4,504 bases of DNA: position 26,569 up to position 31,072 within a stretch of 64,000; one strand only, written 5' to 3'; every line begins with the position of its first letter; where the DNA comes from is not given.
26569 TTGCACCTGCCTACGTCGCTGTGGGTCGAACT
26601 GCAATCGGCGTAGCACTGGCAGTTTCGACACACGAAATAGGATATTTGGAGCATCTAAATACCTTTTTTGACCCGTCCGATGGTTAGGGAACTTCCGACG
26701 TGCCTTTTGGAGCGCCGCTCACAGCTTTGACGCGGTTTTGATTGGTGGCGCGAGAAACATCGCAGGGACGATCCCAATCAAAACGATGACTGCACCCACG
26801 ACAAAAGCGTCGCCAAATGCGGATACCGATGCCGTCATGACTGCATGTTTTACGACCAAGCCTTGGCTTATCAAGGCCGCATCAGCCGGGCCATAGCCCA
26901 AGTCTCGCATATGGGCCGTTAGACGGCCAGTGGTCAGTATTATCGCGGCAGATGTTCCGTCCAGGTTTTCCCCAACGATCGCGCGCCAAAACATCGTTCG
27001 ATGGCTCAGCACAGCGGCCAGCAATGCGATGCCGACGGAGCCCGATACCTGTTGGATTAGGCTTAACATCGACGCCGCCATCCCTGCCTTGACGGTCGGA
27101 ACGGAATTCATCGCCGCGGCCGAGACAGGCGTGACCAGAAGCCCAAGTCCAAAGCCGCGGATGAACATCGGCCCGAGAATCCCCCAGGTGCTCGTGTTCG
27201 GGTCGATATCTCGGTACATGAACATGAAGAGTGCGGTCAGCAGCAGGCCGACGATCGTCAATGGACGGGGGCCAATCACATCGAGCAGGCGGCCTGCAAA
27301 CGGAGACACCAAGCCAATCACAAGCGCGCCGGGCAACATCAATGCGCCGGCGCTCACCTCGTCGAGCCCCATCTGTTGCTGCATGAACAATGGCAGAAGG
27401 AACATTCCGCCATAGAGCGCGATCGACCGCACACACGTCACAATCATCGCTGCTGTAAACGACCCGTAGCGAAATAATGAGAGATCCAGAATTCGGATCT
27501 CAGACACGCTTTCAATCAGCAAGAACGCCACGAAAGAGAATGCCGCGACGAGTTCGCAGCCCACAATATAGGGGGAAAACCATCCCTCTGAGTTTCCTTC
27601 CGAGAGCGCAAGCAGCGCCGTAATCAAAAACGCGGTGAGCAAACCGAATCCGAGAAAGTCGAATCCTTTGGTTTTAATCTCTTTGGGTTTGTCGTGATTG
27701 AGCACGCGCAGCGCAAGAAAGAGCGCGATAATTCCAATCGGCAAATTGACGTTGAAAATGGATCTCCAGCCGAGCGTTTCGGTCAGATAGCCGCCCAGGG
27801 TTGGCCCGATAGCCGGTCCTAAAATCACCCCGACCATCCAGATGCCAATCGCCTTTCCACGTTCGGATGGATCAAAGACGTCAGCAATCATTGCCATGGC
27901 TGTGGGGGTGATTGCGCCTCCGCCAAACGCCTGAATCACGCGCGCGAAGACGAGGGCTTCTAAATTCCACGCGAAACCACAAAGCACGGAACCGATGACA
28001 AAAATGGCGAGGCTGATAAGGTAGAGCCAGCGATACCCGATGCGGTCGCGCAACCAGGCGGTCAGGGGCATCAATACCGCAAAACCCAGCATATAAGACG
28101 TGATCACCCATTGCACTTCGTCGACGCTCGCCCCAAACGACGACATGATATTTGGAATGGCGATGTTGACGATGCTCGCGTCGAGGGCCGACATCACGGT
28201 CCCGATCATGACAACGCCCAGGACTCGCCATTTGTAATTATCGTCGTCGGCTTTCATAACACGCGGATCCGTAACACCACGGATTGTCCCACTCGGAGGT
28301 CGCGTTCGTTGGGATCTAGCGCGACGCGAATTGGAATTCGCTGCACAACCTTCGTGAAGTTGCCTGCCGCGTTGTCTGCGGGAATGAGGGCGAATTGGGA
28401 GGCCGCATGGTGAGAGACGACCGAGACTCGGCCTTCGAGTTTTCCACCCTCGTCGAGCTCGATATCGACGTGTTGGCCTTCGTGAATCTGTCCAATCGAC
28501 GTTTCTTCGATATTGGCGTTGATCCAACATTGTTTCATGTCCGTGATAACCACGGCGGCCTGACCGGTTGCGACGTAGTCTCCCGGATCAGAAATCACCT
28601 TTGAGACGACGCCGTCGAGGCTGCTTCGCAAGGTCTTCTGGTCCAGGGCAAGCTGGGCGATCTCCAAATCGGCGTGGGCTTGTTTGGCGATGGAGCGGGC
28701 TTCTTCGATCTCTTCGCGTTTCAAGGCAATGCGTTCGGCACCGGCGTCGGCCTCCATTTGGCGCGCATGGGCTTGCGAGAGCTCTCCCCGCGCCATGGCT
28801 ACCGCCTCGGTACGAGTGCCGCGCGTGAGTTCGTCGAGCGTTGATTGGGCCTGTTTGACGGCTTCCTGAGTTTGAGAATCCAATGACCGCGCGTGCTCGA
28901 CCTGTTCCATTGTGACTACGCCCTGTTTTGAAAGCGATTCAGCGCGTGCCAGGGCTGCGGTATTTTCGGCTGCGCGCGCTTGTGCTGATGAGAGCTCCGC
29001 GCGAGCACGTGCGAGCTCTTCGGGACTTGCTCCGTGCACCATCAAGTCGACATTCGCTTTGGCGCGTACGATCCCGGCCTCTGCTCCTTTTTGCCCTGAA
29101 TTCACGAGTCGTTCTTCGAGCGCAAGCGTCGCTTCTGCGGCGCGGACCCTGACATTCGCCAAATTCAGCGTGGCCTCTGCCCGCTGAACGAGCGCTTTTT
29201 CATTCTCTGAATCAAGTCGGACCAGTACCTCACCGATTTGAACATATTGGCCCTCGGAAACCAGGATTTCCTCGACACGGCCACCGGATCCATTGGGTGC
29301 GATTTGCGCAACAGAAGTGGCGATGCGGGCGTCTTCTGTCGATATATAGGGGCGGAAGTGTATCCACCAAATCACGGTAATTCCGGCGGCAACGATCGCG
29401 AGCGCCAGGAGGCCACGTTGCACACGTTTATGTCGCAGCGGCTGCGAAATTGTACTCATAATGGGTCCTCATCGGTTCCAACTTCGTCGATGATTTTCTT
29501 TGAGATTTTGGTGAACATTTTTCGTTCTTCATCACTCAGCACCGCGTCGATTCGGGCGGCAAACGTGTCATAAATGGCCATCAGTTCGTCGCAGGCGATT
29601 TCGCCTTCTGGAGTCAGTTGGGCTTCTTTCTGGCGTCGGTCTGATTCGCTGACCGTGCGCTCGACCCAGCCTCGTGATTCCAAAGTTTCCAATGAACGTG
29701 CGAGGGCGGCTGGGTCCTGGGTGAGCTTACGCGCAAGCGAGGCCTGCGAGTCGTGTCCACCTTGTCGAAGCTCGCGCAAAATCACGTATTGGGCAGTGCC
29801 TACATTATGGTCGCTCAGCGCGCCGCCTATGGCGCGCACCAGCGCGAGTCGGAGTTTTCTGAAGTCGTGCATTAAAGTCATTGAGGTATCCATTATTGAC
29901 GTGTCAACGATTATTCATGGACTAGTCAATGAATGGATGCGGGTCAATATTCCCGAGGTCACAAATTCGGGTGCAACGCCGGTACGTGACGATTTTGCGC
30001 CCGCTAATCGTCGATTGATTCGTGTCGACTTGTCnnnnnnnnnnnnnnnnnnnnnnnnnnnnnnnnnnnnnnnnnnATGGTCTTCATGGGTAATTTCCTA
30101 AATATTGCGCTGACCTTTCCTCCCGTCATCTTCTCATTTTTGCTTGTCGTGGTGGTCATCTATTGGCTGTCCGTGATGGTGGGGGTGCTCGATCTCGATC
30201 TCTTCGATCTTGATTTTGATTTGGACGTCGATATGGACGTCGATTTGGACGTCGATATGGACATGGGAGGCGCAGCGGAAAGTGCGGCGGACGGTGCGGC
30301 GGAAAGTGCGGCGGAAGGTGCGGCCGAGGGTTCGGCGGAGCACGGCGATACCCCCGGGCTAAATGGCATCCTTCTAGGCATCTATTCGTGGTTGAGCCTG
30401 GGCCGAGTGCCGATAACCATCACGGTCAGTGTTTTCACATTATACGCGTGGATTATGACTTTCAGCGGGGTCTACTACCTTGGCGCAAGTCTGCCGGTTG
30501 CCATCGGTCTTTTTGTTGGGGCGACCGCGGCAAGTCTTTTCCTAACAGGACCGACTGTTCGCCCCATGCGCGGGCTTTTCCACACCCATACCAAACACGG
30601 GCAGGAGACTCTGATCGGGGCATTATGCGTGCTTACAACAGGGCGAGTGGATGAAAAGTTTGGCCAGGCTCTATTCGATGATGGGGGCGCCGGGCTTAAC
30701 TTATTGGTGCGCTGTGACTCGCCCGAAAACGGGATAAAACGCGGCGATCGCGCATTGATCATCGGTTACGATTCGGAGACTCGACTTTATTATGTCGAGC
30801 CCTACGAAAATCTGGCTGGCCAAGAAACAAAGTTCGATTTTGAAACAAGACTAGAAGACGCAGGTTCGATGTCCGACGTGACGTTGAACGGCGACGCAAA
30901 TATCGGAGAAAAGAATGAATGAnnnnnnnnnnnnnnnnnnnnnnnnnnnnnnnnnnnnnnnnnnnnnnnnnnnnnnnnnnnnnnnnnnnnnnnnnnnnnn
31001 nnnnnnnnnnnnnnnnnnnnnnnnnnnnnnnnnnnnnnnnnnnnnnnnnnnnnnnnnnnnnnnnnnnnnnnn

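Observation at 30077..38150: NfeD/YqiJ-like, flotillin and 1682-aa MoxR-class AAA protein in one operon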

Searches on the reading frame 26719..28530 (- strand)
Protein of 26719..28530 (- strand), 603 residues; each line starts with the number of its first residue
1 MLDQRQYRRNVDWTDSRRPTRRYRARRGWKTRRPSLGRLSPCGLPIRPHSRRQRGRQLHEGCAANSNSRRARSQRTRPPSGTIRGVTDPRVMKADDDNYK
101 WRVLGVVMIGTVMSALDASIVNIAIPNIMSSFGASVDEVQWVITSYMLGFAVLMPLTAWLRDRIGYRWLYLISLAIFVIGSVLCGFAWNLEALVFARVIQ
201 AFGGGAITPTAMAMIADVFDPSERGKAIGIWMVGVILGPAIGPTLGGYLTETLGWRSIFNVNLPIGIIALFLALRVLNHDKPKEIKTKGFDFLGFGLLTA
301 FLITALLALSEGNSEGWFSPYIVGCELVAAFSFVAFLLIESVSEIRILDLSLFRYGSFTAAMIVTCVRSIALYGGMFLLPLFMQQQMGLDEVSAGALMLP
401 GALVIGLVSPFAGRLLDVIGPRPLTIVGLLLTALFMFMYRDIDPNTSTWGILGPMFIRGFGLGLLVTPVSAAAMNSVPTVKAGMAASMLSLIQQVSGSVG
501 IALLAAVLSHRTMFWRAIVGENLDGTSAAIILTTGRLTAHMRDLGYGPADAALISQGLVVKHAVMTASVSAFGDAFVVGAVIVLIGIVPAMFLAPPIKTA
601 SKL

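Call 9: search_protein_families(library=pfam, proteins=[window:26719-28530:-], max_evalue=0.001)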
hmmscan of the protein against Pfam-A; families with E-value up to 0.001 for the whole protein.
window:26719-28530:- (603 aa): 4 families
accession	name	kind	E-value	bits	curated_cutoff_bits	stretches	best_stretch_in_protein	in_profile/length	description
PF07690.21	MFS_1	-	2e-66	224.7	33.4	1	107-500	1-346/347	Major Facilitator Superfamily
PF00083.30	Sugar_tr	-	4.7e-10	39.4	22.3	1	136-273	45-188/452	Sugar (and other) transporter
PF13347.12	MFS_2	-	6.8e-10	38.5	27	1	106-255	228-386/427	MFS/sugar transport protein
PF05977.19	MFS_3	-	0.00026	20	27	1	103-282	11-194/524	Transmembrane secretion effector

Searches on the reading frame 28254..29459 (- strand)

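Call 9: search_protein_families(library=pfam, proteins=[window:28254-29459:-], max_evalue=0.001)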
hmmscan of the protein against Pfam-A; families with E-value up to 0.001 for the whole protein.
window:28254-29459:- (401 aa): 4 families
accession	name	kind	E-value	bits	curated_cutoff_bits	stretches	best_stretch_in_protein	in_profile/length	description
PF13437.12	HlyD_3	-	1.1e-13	52.2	22.2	1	276-390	1-105/106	HlyD family secretion protein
PF16576.10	HlyD_D23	-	4.7e-12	46.1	30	1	243-350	78-186/214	Barrel-sandwich domain of CusB or HlyD membrane-fusion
PF00364.28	Biotin_lipoyl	-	8.1e-06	26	22.1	0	58-82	49-73/73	Biotin-requiring enzyme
PF13533.13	Biotin_lipoyl_2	-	1.3e-05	25.4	29.8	1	59-83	8-32/32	Biotin-lipoyl like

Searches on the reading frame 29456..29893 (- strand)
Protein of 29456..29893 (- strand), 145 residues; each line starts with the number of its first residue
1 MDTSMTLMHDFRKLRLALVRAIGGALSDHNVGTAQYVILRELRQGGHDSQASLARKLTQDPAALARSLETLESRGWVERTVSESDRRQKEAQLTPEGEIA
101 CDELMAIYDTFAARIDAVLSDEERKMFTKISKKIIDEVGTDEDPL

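Call 9: search_protein_families(library=pfam, proteins=[window:29456-29893:-], max_evalue=0.001)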
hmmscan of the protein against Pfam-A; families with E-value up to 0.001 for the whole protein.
window:29456-29893:- (145 aa): 5 families
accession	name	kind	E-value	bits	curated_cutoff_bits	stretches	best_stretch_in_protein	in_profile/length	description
PF01047.28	MarR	-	7.9e-12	45.3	24.6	1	34-88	4-58/59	MarR family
PF12802.13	MarR_2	-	4.2e-09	36.9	27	1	30-88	2-61/61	MarR family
PF13463.12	HTH_27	-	3.2e-07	31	22.2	1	33-97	3-68/68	Winged helix DNA-binding domain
PF25213.1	HVO_A0261_N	-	3e-06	27.5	35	1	37-112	15-82/86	HVO_A0261 N-terminal domain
PF25212.1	HVO_A0114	-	0.00058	20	27.6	0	37-83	26-72/84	HVO_A0114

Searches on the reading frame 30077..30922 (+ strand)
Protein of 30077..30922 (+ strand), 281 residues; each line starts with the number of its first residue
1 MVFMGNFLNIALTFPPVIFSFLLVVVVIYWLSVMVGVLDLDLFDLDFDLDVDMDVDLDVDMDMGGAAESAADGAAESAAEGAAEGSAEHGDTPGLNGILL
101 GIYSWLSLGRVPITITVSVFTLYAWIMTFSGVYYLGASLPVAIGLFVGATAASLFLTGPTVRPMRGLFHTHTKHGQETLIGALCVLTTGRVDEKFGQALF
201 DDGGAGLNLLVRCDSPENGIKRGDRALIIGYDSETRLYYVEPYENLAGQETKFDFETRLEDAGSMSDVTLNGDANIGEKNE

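Call 6: search_protein_families(library=pfam, proteins=[window:30077-30922:+], max_evalue=0.01)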
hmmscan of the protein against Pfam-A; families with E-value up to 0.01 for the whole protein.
window:30077-30922:+ (281 aa): 0 families

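Call 7: search_protein_families(library=ncbifam, proteins=[window:30077-30922:+], max_evalue=0.01)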
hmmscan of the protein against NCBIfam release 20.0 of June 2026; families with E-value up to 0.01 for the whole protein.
window:30077-30922:+ (281 aa): 0 families

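Call 8: search_protein_families(library=padloc, proteins=[window:30077-30922:+], max_evalue=0.01)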
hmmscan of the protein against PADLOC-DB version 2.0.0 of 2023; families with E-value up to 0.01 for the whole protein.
window:30077-30922:+ (281 aa): 0 families

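Call 66: search_solved_structures(query=A5, max_evalue=10, show_alignments=2)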
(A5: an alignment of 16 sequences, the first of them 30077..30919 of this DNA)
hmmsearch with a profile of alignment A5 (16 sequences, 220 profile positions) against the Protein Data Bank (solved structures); distinct sequences matched with E-value up to 10: 3.
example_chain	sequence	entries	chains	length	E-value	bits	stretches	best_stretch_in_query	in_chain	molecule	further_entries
9lle_O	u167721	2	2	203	0.21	14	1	49-128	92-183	De novo designed GPCR exoframe modulator targeting TM1/2/4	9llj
8iuf_E3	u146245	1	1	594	0.65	12.4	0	181-214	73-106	NDUEG3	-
9yfd_A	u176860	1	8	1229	1.3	11.4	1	25-97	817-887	Defense-associated reverse transcriptase 1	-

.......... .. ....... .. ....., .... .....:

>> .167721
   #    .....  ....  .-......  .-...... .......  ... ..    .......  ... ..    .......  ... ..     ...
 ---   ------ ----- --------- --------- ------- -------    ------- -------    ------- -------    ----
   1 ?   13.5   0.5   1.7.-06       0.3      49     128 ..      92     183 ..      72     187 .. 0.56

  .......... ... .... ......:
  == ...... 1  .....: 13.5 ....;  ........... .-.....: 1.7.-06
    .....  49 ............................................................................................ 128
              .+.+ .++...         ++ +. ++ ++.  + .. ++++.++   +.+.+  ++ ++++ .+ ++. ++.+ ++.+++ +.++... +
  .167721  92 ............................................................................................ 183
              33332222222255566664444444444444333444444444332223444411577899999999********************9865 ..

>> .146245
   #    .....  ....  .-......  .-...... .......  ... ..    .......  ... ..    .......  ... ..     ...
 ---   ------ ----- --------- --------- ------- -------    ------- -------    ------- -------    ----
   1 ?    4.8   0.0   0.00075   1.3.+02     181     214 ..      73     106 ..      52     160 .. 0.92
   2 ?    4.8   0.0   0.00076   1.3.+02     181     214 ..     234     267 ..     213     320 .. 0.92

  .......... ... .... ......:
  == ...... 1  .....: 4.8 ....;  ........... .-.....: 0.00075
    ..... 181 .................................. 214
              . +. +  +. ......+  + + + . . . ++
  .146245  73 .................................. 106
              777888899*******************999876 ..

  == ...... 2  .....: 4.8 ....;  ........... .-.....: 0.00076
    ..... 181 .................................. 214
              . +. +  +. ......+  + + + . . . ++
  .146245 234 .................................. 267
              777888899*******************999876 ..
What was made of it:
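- On YqiJ/YuaF (NfeD2) partner of flotillin: A family profile found no solved NfeD, YuaF or YbbJ structure (call 66).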

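Call 68: search_protein_families(library=pfam, alignment_id=A5, max_evalue=1)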
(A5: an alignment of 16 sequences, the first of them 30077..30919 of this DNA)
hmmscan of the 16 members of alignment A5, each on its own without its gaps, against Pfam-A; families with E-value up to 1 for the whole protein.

A. member 1, window:30077-30919:+ (281 aa): 1 family
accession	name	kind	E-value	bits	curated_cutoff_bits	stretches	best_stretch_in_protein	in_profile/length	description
PF21001.2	YqiJ_N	-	0.025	15.2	23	1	20-124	9-83/116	Inner membrane protein YqiJ, N-terminal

B. families by the number of members that match (of 16 scanned): 6 families
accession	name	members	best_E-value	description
PF21001.2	YqiJ_N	2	0.025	Inner membrane protein YqiJ, N-terminal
PF08592.16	Anthrone_oxy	1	0.0029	Anthrone oxygenase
PF24432.1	DUF7555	1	0.014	Family of unknown function (DUF7555)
PF05354.17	Phage_attach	1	0.16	Phage Head-Tail Attachment protein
PF14023.12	Bestrophin-like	1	0.57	Bestrophin-like domain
PF11460.13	DUF3007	1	0.58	Protein of unknown function (DUF3007)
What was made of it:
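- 30077..30922 (+): g1: YqiJ/YuaF-like (BacC-like) inner-membrane protein, 281 aa from ATG 30077. The likely true start is ATG 30086, and the mechanical ORF starts at GTG 30035. It has about 3 TM segments, an acidic loop and a C-terminal beta-rich domain. Pfam YqiJ_N is sub-threshold only (E 0.025, call 68).
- On YqiJ/YuaF (NfeD2) partner of flotillin: Pfam YqiJ_N is only sub-threshold (E 0.025, call 68), so the sequence support is weak. No Pfam NfeD hit appeared for any of 16 family members at E<=1 (call 68).
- Checked: YqiJ_N scores E 0.025, 15 bits against a cut-off of 23 (call 68).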
